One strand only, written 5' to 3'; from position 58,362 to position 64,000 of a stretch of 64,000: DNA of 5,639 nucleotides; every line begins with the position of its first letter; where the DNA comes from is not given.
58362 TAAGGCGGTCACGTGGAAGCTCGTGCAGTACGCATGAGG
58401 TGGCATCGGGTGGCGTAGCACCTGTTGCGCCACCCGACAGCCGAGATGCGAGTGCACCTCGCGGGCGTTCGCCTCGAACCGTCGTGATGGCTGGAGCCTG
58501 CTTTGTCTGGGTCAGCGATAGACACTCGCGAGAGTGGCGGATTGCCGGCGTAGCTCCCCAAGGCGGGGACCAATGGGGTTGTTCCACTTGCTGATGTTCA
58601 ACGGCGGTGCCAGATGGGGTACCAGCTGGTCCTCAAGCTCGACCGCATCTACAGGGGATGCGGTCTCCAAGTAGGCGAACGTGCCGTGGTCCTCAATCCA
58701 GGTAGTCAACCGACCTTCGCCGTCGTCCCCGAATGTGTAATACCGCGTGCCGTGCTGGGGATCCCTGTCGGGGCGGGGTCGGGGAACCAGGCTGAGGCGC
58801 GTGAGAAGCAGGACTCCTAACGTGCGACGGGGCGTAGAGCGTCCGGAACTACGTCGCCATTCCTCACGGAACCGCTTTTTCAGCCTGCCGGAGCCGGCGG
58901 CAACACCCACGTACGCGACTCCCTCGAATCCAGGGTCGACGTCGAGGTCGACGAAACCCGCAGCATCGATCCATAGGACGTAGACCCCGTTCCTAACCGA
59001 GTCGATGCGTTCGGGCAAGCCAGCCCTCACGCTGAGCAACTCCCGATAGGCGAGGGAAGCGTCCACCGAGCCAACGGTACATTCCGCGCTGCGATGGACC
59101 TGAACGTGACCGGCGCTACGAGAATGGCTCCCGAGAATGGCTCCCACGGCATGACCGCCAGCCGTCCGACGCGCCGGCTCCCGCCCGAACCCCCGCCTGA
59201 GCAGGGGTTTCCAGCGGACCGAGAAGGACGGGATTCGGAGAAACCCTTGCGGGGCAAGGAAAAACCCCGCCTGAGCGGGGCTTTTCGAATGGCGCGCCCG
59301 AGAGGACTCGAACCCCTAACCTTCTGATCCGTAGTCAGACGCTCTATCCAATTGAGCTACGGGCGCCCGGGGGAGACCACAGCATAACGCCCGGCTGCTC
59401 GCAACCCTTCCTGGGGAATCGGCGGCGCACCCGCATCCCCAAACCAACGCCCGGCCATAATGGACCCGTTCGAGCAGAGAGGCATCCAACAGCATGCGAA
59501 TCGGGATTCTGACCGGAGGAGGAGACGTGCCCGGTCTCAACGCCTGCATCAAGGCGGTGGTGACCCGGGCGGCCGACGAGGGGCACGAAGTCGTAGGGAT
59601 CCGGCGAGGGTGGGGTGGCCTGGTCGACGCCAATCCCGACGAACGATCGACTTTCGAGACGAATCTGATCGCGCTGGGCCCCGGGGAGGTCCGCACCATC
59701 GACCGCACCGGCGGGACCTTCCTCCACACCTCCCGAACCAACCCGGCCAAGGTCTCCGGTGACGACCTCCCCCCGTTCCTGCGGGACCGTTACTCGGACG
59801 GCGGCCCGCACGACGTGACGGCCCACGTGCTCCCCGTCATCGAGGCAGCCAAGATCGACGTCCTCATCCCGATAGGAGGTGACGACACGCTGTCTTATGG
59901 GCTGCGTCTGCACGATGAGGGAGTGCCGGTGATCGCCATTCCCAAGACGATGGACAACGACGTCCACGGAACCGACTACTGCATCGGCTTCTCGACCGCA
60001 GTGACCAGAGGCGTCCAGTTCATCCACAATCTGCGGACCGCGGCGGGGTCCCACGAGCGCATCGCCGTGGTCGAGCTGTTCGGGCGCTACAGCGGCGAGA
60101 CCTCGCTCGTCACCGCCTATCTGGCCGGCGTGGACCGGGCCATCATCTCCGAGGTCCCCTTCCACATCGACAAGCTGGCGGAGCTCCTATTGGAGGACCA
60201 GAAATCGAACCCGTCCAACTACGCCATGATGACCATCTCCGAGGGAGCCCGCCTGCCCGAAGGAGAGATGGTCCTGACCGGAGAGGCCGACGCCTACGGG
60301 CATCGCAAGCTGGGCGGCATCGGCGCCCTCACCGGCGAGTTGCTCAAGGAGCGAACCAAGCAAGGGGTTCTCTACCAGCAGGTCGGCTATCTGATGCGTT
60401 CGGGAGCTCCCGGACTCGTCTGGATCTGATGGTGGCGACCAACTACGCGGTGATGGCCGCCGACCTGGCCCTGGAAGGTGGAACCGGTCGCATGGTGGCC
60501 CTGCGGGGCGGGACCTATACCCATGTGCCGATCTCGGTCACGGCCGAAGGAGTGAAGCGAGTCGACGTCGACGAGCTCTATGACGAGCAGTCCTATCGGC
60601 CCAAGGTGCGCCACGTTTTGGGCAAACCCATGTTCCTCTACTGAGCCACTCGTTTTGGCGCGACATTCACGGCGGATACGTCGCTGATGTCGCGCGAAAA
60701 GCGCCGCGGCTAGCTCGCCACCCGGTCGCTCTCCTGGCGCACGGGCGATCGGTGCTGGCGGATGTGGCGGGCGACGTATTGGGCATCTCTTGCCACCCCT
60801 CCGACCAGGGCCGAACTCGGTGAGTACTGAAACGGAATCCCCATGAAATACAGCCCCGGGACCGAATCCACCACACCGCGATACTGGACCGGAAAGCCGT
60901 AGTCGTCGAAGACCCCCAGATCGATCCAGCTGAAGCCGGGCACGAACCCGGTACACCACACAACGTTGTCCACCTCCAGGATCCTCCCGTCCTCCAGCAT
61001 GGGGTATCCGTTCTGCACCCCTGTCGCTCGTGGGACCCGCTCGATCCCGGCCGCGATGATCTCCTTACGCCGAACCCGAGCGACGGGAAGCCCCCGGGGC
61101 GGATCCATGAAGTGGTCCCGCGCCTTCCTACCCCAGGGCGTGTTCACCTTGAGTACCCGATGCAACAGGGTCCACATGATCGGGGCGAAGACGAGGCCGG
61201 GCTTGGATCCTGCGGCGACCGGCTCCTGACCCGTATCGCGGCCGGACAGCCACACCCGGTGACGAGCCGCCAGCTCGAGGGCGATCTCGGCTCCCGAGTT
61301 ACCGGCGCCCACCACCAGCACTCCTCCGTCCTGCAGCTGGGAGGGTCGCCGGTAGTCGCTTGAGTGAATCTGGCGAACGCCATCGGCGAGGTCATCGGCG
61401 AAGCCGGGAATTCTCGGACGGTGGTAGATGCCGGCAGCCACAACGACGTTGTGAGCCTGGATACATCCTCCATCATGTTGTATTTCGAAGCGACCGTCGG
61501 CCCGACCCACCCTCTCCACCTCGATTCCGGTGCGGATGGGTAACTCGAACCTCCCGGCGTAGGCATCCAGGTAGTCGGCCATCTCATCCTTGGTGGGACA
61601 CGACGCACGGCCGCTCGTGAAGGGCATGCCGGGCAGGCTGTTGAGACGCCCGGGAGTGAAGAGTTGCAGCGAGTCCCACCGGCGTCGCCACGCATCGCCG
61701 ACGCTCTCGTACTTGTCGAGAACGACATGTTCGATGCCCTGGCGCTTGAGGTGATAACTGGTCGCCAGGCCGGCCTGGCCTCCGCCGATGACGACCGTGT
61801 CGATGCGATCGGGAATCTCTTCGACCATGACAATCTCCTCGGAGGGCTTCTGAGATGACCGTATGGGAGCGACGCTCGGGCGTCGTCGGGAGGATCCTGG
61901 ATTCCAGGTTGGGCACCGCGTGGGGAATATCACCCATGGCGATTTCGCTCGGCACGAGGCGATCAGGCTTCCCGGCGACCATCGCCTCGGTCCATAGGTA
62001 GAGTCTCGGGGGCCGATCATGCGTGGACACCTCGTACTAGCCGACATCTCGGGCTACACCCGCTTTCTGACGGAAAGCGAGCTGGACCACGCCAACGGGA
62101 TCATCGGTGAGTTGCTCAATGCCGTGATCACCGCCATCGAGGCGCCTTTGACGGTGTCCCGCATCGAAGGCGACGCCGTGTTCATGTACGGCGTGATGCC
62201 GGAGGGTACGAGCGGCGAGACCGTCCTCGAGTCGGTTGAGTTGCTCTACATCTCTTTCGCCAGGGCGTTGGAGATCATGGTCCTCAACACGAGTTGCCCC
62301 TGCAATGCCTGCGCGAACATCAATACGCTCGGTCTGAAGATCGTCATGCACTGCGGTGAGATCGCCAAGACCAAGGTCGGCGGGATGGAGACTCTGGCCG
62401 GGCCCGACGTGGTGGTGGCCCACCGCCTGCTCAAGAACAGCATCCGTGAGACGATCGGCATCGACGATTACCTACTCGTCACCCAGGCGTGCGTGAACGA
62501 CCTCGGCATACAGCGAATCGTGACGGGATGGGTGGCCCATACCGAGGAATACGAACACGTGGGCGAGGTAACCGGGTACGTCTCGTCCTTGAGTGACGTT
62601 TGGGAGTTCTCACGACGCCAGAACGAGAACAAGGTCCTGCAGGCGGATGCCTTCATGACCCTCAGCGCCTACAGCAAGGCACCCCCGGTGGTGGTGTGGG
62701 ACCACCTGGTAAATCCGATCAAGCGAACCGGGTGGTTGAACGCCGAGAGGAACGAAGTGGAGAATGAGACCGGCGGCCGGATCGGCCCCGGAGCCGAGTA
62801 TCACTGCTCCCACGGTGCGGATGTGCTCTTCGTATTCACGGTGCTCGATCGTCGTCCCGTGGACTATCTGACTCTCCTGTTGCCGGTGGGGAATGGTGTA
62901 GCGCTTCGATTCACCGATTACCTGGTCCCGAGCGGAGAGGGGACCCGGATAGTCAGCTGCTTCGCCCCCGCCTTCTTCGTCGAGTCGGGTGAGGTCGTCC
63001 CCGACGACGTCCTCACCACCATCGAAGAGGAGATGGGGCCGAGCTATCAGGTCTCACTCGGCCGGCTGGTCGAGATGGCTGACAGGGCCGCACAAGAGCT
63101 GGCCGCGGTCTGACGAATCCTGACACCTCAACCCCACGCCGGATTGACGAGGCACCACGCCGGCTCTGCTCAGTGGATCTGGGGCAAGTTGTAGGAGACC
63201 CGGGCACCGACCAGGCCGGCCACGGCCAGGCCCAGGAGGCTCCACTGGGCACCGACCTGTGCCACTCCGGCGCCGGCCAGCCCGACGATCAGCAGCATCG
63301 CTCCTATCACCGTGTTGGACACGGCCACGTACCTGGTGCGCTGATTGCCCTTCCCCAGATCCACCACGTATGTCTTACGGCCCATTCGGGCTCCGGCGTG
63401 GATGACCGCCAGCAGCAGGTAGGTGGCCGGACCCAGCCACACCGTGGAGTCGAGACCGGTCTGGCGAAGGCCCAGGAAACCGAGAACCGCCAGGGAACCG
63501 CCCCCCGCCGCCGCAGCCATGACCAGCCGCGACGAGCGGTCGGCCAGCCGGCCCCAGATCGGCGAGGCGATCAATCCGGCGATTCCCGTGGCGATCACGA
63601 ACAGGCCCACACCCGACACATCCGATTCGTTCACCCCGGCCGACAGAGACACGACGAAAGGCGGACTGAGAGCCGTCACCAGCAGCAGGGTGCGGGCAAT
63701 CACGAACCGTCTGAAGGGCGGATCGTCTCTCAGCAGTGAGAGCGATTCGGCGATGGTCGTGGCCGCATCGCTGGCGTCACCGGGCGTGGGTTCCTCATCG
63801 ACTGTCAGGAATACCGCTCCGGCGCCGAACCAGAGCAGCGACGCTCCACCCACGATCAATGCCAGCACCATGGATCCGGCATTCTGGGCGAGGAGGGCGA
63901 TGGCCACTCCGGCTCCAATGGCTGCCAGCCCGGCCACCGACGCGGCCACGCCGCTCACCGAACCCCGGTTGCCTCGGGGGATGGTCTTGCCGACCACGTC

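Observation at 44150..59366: Three direct copies of the tRNA-Arg(ACG) 3' half bound two tandem integrated elements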

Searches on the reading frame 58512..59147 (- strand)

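Call 11: search_protein_families(library=pfam, proteins=[window:58512-59147:-], max_evalue=0.01)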
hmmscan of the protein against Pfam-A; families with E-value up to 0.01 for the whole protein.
window:58512-59147:- (211 aa): 1 family
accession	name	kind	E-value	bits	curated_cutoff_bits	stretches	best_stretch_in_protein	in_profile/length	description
PF20815.3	GIY_YIG_2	-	6.2e-13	49.4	22.4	1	77-201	33-152/153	GIY-YIG catalytic domain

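Call 54: search_protein_families(library=ncbifam, proteins=[window:58512-59147:-], max_evalue=0.01)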
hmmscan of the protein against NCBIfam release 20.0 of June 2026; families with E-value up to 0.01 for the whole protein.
window:58512-59147:- (211 aa): 0 families

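Call 55: search_protein_families(library=padloc, proteins=[window:58512-59147:-], max_evalue=0.01)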
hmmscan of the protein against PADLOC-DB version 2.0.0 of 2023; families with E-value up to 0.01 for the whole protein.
window:58512-59147:- (211 aa): 0 families

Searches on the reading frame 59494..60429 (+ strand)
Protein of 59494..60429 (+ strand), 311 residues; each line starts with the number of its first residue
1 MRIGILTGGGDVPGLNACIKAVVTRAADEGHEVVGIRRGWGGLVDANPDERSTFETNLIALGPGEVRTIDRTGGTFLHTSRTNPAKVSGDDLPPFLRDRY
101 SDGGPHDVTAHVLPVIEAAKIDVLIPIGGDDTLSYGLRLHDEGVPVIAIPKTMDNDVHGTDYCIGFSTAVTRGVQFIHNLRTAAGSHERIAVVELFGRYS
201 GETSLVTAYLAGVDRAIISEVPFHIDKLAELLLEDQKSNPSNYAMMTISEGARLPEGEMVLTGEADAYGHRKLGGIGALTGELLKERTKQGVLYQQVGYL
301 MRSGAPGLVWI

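Call 13: find_encoding_contigs(protein=window:59494-60429:+, flank=10000, max_places=10)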
Protein window:59494-60429:+ (311 aa): no gene with exactly this product is on record in the collection.

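Call 14: search_protein_families(library=pfam, proteins=[window:59494-60429:+], max_evalue=0.01)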
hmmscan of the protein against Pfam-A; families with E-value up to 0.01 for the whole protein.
window:59494-60429:+ (311 aa): 1 family
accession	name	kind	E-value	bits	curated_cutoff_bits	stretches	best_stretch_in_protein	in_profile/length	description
PF00365.25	PFK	-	2e-62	211.5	30.9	1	2-306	1-258/277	Phosphofructokinase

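Call 16: find_related_loci(query=window:59494-60429:+, collection=genome_contigs, flank=10000)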
Query window:59494-60429:+ (311 aa) in genome_contigs; peptide patterns used: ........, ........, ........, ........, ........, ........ (x = any residue, [..] = any of these).
600 stretches matched a pattern (row limit reached: there are more); 313 encode a relative of the query (tblastn E <= 1e-3); the best 80 are kept; 80 distinct loci.
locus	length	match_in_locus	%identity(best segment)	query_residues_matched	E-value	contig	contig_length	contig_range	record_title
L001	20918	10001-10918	83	1-306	4e-169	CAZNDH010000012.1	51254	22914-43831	MAG TPA_asm: uncultured Acidimicrobiaceae bacterium isolate SRP217488_co1_136 genome assembly, contig: NODE_236_length_5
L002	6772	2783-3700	80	1-306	8e-165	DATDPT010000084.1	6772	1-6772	MAG TPA_asm: Acidimicrobiia bacterium isolate SMAG_U7928 k141_1625127, whole genome shotgun sequence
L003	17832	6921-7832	80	1-306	2e-163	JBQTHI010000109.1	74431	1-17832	MAG: Actinomycetota bacterium isolate SAW185 c_000000156979, whole genome shotgun sequence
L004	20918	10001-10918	82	1-306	1e-162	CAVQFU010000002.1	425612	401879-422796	MAG: uncultured Acidobacteriota bacterium isolate MFD06229.bin.2.168 genome assembly, contig: contig_23260, whole genome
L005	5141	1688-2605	80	1-306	6e-165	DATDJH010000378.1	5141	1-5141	MAG TPA_asm: Acidimicrobiia bacterium isolate SMAG_U325 k141_1849111, whole genome shotgun sequence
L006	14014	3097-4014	81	1-306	6e-162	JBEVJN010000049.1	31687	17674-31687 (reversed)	MAG: Acidimicrobiia bacterium isolate T4R1BO.metabat2.227 T4R1BO.metabat2.227_k133_29785965, whole genome shotgun sequen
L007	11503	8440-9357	82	1-306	3e-161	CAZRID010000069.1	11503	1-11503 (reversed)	MAG TPA_asm: uncultured Acidimicrobiaceae bacterium isolate SRP136066_co1_206 genome assembly, contig: NODE_7143_length_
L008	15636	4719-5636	78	1-306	6e-161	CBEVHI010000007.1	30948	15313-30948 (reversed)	MAG TPA_asm: uncultured bacterium isolate SRR13309659_concoct_16 genome assembly, contig: ERZ26778719.42, whole genome s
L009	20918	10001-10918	80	1-306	3e-160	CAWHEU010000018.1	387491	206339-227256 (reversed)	MAG: uncultured Acidobacteriota bacterium isolate MFD00962.bin.2.52 genome assembly, contig: contig_24478, whole genome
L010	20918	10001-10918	80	1-306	9e-160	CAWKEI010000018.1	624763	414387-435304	MAG: uncultured Acidobacteriota bacterium isolate MFD08497.bin.1.135 genome assembly, contig: contig_82557, whole genome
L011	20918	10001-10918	79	1-306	2e-159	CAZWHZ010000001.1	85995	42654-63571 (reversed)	MAG TPA_asm: uncultured Acidimicrobiia bacterium isolate SRP214966_co3_231 genome assembly, contig: NODE_107_length_8599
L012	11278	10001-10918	77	1-306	4e-159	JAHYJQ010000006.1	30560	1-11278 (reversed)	MAG: Trueperaceae bacterium isolate KA26 NODE_788_length_30560_cov_6.525121, whole genome shotgun sequence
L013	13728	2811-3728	76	1-306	1e-157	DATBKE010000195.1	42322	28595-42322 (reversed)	MAG TPA_asm: Acidimicrobiia bacterium isolate SMAG_U3938 k141_1098209, whole genome shotgun sequence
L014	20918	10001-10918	77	1-306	1e-157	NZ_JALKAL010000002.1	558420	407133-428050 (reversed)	Ornithinimicrobium sp. F0845 scaffold2, whole genome shotgun sequence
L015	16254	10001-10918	76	1-306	9e-157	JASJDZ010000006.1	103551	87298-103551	MAG: Acidimicrobiia bacterium isolate MO_197.B6 MO_197.c_5, whole genome shotgun sequence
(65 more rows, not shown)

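Call 62: find_homologous_proteins(query=window:59494-60429:+, max_evalue=1e-100)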
Query window:59494-60429:+ (311 aa): 7912 proteins with E <= 1e-100 among 8000 candidates; the best 120 are listed.
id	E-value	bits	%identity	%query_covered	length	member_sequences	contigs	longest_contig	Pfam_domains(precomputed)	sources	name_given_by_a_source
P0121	1.2e-204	697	100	100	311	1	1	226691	PF00365.26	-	-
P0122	6.6e-196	668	98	98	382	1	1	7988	PF00365.26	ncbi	ncbi:MAG: 6-phosphofructokinase [Acidimicrobiia bacterium]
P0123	1.5e-186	637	93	98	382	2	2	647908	PF00365.26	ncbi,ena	-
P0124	1.7e-170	584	85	98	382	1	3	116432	PF00365.26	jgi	jgi:ATP-dependent phosphofructokinase / diphosphate-dependent phosphofructokinase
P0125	3.7e-170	583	84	98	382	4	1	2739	PF00365.26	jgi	jgi:ATP-dependent phosphofructokinase / diphosphate-dependent phosphofructokinase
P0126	1.5e-168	578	84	98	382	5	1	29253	PF00365.26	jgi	jgi:ATP-dependent phosphofructokinase / diphosphate-dependent phosphofructokinase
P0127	5.2e-168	576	84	98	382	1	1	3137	PF00365.26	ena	-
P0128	2.6e-167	574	84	98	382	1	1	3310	PF00365.26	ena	-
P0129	2.6e-165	567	83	98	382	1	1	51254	PF00365.26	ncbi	-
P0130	9.8e-165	566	82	98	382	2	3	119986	PF00365.26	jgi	jgi:6-phosphofructokinase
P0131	2.9e-164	564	83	98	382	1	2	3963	PF00365.26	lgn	-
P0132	5.1e-164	563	82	98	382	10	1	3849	PF00365.26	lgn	-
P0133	1.4e-163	562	82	98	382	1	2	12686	PF00365.26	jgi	jgi:6-phosphofructokinase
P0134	2.5e-163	561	81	98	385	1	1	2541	PF00365.26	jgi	jgi:6-phosphofructokinase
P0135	5.2e-163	560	81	98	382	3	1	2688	PF00365.26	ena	-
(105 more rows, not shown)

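Call 63: find_encoding_contigs(protein=P0123, flank=10000, max_places=4)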
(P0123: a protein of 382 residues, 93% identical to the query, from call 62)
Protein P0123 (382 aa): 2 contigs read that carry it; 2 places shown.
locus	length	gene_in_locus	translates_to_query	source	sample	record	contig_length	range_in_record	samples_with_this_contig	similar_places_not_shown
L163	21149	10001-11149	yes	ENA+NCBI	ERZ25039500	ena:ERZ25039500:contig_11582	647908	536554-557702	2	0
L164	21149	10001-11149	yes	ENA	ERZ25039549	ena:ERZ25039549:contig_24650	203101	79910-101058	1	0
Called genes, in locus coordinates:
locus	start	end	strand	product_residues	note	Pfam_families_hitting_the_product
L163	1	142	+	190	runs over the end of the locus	PF00293:NUDIX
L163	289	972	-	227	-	-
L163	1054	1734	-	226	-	PF03551:PadR (weak), PF13601:HTH_34 (faint)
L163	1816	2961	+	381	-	PF00070:Pyr_redox (faint), PF00743:FMO-like, PF01266:DAO (weak), PF01494:FAD_binding_3 (faint), PF07992:Pyr_redox_2, PF13450:NAD_binding_8 (weak), PF13738:Pyr_redox_3, PF13434:Lys_Orn_oxgnase, +1 more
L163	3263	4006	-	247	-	PF04203:Sortase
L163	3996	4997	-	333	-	PF11999:Ice_binding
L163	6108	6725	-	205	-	-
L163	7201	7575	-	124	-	PF01850:PIN (weak), PF13470:PIN_3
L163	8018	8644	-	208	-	-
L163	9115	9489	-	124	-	-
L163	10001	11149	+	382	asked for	PF00365:PFK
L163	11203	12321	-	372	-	PF00890:FAD_binding_2 (faint), PF01266:DAO (faint), PF01494:FAD_binding_3 (faint), PF07992:Pyr_redox_2, PF13738:Pyr_redox_3, PF13450:NAD_binding_8 (weak), PF13434:Lys_Orn_oxgnase, PF00743:FMO-like (weak), +2 more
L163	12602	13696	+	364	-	PF10851:DUF2652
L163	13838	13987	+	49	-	-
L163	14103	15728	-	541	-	PF24793:GINT1_N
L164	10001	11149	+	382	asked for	PF00365:PFK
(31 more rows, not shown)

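Call 64: find_encoding_contigs(protein=P0122, flank=10000, max_places=4)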
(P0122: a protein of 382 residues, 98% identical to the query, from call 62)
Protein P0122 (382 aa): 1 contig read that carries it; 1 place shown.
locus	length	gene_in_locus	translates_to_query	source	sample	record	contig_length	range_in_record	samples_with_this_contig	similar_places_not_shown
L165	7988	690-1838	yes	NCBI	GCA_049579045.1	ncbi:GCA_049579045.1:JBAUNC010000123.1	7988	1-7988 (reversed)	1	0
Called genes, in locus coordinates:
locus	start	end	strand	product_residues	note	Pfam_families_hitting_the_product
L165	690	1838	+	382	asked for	PF00365:PFK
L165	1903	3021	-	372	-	PF00743:FMO-like, PF01266:DAO (weak), PF01494:FAD_binding_3 (weak), PF03486:HI0933_like (faint), PF07992:Pyr_redox_2, PF13454:NAD_binding_9 (faint), PF13738:Pyr_redox_3, PF13434:Lys_Orn_oxgnase, +1 more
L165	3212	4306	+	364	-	PF10851:DUF2652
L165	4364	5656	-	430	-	PF07690:MFS_1 (weak)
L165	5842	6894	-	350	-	PF10186:ATG14 (weak), PF00877:NLPC_P60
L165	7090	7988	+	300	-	PF05960:DUF885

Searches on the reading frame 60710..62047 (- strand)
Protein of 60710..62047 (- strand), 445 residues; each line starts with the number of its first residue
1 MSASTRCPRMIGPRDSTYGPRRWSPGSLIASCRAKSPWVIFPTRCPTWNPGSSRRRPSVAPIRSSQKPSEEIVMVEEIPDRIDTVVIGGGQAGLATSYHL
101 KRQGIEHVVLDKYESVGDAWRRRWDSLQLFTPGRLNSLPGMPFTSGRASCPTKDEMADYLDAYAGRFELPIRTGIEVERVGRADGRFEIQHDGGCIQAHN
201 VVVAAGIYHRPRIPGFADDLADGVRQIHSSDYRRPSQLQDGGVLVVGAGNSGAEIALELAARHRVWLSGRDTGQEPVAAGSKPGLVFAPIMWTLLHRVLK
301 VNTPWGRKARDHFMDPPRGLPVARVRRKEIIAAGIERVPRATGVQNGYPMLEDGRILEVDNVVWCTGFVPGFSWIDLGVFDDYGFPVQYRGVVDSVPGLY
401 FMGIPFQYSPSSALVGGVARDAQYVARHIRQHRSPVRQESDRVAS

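Call 14: search_protein_families(library=pfam, proteins=[window:60710-62047:-], max_evalue=0.01)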
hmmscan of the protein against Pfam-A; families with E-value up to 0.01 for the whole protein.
window:60710-62047:- (445 aa): 12 families
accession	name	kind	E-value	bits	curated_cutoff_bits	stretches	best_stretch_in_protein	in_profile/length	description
PF13738.12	Pyr_redox_3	-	2.7e-36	125.8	30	1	85-276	1-201/305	Pyridine nucleotide-disulphide oxidoreductase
PF07992.20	Pyr_redox_2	-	3.5e-16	59.9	26.1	1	83-379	2-249/291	Pyridine nucleotide-disulphide oxidoreductase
PF13434.12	Lys_Orn_oxgnase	-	3.5e-12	46.6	21.3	1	143-262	84-210/339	L-lysine 6-monooxygenase/L-ornithine 5-monooxygenase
PF01266.30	DAO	-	3.3e-10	40.5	27.9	1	83-119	1-38/353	FAD dependent oxidoreductase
PF00743.25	FMO-like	-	1.4e-08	34.1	22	1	137-271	67-215/532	Flavin-binding monooxygenase-like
PF01494.25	FAD_binding_3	-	2.8e-07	30.5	22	1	82-115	2-35/349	FAD binding domain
PF03486.20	HI0933_like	-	2.2e-06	27.7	50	1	83-117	2-36/244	HI0933-like protein Rossmann domain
PF13450.12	NAD_binding_8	-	4.1e-06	27.4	21.9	1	86-117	1-32/68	NAD(P)-binding Rossmann-like domain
PF13454.12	NAD_binding_9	-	9.1e-05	22.9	21.8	0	85-123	1-44/155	FAD-NAD(P)-binding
PF00890.30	FAD_binding_2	-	0.00019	21.2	20.4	1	83-117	1-35/414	FAD binding domain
PF01946.23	Thi4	-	0.00053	19.7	26.2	0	82-117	18-54/235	Thi4 family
PF01134.28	GIDA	-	0.0011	18.5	22.1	0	83-110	1-28/391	Glucose inhibited division protein A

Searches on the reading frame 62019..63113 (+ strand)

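Call 14: search_protein_families(library=pfam, proteins=[window:62019-63113:+], max_evalue=0.01)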
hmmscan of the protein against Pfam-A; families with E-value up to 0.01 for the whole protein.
window:62019-63113:+ (364 aa): 1 family
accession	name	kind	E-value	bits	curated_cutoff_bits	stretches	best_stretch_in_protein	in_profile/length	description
PF10851.13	DUF2652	-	3.5e-30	104.9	22.1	1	29-143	1-114/118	Protein of unknown function (DUF2652)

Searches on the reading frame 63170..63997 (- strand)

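Call 14: search_protein_families(library=pfam, proteins=[window:63170-63997:-], max_evalue=0.01)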
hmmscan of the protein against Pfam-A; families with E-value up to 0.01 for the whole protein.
window:63170-63997:- (275 aa): 1 family
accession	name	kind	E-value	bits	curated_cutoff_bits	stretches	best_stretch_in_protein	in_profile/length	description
PF07690.21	MFS_1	-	3.3e-14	53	33.4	2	125-265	29-165/347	Major Facilitator Superfamily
